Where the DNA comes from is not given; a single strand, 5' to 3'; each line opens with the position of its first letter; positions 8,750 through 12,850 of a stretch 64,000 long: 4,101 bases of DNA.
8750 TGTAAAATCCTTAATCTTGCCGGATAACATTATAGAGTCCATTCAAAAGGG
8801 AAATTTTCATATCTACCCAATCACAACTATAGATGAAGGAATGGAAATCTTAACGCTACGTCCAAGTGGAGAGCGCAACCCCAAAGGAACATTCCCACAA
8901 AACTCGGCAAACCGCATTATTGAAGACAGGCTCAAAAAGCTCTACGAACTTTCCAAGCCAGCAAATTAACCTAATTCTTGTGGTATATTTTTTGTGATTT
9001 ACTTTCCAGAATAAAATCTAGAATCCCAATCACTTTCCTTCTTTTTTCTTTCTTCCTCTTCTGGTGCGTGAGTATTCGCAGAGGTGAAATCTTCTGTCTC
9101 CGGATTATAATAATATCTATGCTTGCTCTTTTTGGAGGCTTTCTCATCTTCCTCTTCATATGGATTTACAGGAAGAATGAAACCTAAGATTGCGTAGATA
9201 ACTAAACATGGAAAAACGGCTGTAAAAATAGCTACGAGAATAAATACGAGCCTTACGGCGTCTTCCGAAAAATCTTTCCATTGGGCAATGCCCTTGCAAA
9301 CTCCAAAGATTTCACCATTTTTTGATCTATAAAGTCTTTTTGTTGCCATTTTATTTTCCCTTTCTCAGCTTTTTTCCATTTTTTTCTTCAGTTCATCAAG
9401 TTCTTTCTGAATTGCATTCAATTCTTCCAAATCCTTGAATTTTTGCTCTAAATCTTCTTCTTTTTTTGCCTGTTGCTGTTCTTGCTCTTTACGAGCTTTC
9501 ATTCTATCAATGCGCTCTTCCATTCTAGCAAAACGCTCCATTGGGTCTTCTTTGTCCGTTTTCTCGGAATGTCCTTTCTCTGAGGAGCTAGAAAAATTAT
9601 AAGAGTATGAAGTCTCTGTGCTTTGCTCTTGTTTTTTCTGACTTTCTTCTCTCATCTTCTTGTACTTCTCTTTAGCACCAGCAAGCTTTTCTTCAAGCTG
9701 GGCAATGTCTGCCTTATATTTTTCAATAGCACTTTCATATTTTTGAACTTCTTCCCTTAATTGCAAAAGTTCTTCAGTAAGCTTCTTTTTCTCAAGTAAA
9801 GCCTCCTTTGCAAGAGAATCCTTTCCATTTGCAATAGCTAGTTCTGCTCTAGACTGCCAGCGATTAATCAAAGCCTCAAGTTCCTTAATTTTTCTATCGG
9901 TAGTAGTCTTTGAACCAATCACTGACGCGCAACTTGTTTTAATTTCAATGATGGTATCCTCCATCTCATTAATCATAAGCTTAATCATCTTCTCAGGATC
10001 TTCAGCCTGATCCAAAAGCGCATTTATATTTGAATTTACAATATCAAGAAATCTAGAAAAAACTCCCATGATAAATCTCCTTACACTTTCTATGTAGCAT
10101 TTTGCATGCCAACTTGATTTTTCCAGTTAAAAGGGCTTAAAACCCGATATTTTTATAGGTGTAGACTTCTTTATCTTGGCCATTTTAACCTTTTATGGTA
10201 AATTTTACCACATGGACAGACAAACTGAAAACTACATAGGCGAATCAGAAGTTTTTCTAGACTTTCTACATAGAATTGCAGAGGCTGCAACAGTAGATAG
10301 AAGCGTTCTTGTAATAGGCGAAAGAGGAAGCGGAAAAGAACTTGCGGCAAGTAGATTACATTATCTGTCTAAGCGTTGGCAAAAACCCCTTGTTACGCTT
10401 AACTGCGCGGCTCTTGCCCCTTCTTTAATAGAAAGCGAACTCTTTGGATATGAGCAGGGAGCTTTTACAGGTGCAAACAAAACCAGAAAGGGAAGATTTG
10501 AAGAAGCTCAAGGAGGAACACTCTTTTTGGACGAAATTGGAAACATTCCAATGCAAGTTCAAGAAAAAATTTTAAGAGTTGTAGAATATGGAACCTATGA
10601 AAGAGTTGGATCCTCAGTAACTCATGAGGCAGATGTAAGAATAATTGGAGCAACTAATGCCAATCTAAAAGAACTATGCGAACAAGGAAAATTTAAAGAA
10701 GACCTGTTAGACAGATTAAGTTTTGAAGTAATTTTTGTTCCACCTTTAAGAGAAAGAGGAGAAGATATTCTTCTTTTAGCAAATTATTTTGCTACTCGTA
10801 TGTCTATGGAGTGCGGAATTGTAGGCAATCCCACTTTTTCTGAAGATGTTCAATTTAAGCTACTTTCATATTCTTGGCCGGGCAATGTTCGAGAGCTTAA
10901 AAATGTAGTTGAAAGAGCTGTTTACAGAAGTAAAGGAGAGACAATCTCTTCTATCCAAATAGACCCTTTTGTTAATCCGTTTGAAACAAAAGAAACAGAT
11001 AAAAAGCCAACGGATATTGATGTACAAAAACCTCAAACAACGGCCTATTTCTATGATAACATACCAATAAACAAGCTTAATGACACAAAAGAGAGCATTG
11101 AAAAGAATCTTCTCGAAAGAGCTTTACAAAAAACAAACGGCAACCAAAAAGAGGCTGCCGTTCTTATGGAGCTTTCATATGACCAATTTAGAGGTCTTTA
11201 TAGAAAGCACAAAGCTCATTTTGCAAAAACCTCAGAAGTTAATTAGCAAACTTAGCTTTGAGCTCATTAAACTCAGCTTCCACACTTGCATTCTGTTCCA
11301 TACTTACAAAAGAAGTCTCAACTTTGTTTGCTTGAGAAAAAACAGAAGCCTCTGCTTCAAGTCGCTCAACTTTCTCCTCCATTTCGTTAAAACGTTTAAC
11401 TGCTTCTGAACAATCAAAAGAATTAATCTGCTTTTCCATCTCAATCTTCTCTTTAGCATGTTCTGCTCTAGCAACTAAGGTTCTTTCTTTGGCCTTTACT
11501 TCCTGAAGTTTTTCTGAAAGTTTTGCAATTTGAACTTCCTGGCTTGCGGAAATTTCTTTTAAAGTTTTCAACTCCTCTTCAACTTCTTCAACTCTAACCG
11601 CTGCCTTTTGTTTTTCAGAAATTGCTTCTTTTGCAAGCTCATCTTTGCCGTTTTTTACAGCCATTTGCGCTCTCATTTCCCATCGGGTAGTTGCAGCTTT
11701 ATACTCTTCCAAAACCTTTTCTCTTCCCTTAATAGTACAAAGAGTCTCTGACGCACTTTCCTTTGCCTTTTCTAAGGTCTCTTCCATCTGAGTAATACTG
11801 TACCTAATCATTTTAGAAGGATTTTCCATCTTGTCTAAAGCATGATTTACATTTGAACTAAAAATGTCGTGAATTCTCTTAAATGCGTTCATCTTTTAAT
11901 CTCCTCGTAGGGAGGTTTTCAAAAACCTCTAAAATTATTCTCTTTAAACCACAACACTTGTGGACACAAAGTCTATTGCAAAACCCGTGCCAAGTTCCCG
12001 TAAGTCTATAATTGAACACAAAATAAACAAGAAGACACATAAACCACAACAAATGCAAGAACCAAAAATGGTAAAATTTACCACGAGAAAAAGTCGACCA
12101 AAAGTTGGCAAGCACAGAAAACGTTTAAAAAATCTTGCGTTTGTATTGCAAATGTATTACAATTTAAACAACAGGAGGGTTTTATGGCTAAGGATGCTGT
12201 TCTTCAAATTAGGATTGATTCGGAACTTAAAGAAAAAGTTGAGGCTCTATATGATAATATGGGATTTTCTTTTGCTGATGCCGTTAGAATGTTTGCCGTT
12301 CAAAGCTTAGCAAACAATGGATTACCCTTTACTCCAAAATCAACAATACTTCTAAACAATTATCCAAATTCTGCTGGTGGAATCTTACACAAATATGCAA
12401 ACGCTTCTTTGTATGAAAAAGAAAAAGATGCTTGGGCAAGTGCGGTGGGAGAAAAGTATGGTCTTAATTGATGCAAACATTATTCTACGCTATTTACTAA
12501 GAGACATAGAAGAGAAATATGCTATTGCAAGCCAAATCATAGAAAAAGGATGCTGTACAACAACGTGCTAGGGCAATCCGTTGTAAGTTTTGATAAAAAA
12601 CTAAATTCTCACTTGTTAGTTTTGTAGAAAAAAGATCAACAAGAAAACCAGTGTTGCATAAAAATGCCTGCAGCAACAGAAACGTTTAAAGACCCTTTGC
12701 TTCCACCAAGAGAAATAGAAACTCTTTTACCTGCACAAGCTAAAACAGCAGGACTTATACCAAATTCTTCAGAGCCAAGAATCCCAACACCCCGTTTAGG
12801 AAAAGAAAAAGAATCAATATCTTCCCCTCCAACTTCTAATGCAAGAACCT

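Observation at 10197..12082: The same 13-bp palindrome sits about 110 bp upstream of both sigma-54 promoters (candidate PspF UAS)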

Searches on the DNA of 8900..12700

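Call 47: search_rna_families(source=window, start=8900, end=12700, threshold=evalue, max_evalue=1)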
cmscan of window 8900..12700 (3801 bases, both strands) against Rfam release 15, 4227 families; matches with E-value up to 1: 0.
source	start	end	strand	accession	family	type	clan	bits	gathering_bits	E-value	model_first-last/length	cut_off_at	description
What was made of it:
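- No Rfam family matched (call 47).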
